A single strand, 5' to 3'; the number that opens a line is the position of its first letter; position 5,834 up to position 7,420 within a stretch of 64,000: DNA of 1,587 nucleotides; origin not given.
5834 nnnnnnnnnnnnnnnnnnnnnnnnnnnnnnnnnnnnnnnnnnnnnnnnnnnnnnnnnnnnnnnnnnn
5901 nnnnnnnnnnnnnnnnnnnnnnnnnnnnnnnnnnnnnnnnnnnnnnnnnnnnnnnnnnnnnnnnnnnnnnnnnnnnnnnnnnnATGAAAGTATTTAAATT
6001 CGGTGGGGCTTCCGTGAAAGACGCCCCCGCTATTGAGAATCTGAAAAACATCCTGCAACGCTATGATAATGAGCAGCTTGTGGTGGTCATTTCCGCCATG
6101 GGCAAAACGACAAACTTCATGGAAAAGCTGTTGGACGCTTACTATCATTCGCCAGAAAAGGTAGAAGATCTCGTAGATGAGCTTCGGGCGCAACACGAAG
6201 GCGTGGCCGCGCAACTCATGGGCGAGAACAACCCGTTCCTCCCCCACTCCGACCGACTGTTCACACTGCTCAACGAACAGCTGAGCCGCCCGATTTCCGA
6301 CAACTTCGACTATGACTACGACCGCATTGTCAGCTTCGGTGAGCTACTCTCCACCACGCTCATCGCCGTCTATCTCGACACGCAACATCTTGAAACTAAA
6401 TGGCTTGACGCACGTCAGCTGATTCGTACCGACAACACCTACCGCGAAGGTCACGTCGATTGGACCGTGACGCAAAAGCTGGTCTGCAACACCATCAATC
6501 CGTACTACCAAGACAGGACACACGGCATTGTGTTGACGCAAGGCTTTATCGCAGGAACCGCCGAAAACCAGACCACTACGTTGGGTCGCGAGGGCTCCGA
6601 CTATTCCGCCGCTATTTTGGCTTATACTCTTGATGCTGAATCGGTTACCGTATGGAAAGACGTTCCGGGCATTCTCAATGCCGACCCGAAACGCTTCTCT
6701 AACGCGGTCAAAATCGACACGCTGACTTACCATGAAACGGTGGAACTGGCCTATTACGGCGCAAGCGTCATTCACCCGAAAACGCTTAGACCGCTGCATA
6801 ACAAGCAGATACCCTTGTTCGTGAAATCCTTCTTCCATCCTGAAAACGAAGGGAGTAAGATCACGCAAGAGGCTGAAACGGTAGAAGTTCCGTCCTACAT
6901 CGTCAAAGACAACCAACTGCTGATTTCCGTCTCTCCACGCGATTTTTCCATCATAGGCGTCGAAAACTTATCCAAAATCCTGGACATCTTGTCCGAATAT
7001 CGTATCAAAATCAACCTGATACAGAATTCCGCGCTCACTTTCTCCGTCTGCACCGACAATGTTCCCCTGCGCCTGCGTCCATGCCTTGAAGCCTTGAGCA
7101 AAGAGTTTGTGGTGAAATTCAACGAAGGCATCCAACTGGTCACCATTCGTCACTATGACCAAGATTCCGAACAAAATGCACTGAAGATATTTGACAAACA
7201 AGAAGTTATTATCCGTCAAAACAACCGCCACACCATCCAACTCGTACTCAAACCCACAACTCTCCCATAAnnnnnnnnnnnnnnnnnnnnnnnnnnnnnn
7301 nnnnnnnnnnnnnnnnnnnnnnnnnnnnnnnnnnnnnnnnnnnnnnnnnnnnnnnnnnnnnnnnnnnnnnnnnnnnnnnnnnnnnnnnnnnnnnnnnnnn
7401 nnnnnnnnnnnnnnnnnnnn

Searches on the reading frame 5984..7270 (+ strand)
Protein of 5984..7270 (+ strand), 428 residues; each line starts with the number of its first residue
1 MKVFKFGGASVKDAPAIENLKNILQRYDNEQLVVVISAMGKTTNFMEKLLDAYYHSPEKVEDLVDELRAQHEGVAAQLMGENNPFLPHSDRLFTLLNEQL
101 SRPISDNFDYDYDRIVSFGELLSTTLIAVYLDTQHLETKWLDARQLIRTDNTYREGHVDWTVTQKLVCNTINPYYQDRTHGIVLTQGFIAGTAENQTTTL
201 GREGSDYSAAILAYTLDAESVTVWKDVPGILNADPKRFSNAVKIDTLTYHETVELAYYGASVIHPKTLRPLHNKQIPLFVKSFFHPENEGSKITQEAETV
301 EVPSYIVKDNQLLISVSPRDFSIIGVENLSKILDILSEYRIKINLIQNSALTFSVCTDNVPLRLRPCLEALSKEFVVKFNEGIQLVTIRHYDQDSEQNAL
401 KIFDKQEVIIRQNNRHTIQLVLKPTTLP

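Call 28: search_protein_families(library=pfam, proteins=[window:5984-7270:+], max_evalue=0.00001)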
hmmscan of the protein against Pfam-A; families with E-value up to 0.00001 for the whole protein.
window:5984-7270:+ (428 aa): 1 family
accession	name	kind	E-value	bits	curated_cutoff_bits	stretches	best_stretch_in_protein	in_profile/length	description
PF00696.33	AA_kinase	-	3e-39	135.6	24.9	1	2-282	3-234/234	Amino acid kinase family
